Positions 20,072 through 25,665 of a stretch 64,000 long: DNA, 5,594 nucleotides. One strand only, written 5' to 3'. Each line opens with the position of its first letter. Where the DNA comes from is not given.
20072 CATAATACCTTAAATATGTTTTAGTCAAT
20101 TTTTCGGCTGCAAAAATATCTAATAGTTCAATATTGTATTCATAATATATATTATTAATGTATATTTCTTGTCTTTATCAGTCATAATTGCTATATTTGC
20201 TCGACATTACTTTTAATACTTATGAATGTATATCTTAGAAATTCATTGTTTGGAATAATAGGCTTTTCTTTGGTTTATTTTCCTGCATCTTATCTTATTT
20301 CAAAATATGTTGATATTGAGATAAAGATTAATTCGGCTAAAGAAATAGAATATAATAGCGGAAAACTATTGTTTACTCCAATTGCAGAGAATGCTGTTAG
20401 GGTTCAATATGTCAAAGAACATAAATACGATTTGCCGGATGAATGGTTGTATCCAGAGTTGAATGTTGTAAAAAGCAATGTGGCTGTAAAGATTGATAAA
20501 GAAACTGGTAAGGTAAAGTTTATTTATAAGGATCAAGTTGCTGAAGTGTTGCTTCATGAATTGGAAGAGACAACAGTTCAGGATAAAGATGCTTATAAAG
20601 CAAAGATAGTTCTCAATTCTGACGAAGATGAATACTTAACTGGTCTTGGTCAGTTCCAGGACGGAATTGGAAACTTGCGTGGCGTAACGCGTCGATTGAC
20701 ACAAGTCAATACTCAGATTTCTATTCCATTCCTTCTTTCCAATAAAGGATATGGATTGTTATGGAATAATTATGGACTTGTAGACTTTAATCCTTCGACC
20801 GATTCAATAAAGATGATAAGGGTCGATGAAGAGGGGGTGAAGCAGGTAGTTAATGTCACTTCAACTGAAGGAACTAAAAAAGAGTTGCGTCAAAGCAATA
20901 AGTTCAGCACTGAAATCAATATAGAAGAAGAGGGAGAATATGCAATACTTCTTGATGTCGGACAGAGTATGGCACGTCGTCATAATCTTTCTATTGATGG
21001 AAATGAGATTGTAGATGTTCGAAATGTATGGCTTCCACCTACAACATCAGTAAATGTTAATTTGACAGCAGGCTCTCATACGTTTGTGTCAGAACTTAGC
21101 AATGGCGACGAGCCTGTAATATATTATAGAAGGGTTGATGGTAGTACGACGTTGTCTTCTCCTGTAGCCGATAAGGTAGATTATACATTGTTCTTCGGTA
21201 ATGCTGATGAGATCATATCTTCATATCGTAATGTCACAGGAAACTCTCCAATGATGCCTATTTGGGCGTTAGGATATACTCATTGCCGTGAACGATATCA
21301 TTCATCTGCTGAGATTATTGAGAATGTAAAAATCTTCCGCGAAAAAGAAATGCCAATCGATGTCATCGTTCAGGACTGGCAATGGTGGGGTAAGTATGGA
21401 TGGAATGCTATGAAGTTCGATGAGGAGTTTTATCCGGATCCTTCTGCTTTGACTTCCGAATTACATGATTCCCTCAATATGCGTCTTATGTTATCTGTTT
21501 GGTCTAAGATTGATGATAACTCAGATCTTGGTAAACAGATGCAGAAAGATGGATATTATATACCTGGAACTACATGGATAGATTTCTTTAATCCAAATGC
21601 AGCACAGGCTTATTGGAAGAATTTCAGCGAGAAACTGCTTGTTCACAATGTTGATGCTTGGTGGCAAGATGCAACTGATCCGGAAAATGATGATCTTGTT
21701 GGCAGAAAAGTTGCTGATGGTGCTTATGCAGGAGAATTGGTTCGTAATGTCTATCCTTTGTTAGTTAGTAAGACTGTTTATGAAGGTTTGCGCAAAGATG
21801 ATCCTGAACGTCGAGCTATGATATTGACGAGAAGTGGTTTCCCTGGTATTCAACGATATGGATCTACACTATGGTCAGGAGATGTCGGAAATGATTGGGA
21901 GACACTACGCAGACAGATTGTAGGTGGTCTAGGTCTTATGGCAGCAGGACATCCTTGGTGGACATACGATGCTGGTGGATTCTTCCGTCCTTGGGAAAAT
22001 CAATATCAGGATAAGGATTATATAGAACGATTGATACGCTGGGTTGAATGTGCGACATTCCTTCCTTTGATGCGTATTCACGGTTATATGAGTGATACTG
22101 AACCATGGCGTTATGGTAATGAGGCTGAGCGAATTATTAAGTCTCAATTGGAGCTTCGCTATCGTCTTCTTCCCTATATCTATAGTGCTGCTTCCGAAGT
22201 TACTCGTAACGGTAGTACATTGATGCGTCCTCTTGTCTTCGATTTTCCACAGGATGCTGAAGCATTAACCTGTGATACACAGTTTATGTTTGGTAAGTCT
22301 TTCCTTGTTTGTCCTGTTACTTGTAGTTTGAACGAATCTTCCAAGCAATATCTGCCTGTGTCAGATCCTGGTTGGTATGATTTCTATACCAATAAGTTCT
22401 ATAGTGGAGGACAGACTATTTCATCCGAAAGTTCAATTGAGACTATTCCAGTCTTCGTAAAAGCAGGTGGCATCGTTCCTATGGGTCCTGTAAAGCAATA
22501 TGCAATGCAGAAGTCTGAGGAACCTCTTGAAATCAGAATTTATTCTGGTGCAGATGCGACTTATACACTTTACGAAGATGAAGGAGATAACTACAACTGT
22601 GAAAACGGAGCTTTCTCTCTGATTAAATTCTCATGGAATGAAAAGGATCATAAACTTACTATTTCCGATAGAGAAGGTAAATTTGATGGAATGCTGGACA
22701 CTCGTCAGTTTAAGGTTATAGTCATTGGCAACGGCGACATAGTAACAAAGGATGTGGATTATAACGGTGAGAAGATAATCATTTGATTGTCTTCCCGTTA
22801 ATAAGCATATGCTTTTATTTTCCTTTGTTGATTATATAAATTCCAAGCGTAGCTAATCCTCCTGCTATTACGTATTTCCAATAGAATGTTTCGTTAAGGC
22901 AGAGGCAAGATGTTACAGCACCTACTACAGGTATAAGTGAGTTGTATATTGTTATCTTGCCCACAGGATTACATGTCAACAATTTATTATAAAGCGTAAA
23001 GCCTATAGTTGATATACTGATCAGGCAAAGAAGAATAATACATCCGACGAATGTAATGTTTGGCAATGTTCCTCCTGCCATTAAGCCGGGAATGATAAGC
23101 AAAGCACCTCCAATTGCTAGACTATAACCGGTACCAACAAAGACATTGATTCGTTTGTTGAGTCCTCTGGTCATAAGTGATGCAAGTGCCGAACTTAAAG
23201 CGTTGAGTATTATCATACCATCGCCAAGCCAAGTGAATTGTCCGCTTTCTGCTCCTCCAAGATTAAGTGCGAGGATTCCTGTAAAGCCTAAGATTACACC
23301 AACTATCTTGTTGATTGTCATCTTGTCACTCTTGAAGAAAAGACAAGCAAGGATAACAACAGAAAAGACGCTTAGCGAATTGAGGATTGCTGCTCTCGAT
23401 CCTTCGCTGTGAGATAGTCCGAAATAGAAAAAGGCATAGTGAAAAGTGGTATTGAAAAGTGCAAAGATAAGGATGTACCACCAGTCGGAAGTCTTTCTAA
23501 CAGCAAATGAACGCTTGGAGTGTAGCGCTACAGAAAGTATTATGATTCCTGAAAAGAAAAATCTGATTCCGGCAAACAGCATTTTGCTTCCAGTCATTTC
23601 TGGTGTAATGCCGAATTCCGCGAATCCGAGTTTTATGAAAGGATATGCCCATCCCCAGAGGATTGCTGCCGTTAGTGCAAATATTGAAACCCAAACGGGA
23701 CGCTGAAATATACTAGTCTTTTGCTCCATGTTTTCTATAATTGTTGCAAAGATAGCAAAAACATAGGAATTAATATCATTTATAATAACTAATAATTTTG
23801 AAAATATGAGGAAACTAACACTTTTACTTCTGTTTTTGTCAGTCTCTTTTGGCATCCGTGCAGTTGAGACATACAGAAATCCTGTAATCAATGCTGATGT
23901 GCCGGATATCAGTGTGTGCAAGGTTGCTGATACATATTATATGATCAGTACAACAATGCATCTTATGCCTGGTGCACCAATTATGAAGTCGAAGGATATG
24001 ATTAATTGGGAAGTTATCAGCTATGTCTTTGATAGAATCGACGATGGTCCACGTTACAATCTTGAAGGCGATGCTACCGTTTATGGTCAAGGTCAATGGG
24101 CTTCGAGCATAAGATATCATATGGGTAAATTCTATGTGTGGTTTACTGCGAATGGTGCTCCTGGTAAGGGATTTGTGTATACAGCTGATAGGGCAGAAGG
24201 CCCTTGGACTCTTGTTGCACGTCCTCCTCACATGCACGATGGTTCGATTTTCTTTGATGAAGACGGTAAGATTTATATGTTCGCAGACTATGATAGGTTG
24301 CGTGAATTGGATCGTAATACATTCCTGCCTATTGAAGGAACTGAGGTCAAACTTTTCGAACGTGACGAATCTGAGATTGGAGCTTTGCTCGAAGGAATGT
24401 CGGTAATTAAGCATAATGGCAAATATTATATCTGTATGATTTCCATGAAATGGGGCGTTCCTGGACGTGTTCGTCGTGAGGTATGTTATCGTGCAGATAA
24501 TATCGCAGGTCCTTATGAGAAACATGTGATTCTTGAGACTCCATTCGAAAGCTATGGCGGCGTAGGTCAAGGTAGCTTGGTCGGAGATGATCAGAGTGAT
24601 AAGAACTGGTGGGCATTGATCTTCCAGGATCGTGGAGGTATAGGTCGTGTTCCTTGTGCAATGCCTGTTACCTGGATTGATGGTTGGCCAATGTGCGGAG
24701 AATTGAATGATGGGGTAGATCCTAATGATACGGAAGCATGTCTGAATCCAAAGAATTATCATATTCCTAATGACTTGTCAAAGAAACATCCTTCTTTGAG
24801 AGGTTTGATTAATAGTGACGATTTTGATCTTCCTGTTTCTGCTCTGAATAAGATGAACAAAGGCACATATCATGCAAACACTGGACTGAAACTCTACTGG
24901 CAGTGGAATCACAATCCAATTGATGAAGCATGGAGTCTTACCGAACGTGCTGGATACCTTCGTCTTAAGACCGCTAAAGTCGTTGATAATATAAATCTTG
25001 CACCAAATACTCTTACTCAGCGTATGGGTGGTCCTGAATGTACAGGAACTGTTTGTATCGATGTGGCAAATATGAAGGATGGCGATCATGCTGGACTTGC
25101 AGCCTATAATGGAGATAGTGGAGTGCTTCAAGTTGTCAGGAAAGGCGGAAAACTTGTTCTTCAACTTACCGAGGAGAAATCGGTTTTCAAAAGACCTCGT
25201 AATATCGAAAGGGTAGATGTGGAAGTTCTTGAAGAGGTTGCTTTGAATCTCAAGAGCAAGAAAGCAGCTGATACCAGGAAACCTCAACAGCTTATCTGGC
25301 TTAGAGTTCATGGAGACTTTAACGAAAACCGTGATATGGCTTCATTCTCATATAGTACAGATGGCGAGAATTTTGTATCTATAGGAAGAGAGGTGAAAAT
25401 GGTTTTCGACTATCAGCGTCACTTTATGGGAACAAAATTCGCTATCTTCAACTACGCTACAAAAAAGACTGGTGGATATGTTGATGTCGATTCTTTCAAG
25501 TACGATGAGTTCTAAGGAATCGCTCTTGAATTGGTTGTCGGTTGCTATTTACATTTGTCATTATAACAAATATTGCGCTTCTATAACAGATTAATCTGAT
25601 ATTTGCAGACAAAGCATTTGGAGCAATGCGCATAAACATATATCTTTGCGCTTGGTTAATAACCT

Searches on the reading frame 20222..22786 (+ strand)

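Call 51: search_protein_families(library=pfam, proteins=[window:20222-22786:+], max_evalue=0.0001)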
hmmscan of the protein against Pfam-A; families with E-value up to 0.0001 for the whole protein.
window:20222-22786:+ (854 aa): 4 families
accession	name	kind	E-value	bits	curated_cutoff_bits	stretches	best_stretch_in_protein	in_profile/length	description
PF01055.32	Glyco_hydro_31_2nd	-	3.3e-85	286.8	23.5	1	343-656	2-328/328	Glycosyl hydrolases family 31 TIM-barrel domain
PF21365.3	Glyco_hydro_31_3rd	-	7.7e-28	97.2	24.4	1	664-752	1-87/87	Glycosyl hydrolase family 31 C-terminal domain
PF17137.9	DUF5110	-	1.1e-23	83.5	27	1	768-836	1-70/71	Domain of unknown function (DUF5110)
PF13802.12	Gal_mutarotas_2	-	3.4e-05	24.6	27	0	78-189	39-183/184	Glycosyl hydrolase 31 N-terminal galactose mutarotase-like domain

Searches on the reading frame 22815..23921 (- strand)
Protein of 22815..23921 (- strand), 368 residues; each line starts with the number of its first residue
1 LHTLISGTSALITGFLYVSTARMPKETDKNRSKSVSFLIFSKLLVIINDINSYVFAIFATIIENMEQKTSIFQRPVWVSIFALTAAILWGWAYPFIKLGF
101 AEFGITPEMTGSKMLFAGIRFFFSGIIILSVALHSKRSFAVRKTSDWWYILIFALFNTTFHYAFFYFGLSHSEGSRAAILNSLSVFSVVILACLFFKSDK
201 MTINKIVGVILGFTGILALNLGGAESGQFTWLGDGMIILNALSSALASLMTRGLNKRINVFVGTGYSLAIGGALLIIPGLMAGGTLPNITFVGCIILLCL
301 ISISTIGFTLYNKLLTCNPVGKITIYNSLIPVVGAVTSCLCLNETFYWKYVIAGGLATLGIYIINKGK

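Call 51: search_protein_families(library=pfam, proteins=[window:22815-23921:-], max_evalue=0.0001)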
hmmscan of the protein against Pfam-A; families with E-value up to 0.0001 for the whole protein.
window:22815-23921:- (368 aa): 1 family
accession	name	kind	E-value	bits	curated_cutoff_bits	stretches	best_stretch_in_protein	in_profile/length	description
PF00892.27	EamA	-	5.2e-32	111.4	28.2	2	78-220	3-134/135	EamA-like transporter family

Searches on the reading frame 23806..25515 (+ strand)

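Call 51: search_protein_families(library=pfam, proteins=[window:23806-25515:+], max_evalue=0.0001)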
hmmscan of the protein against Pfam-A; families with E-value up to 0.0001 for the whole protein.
window:23806-25515:+ (569 aa): 2 families
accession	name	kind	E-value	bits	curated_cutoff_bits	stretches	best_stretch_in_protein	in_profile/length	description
PF04616.20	Glyco_hydro_43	-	5.7e-43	147.7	32.2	1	23-295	1-288/288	Glycosyl hydrolases family 43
PF17851.8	GH43_C2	-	2.2e-35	122.7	22.7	1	359-566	7-202/203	Beta xylosidase C-terminal Concanavalin A-like domain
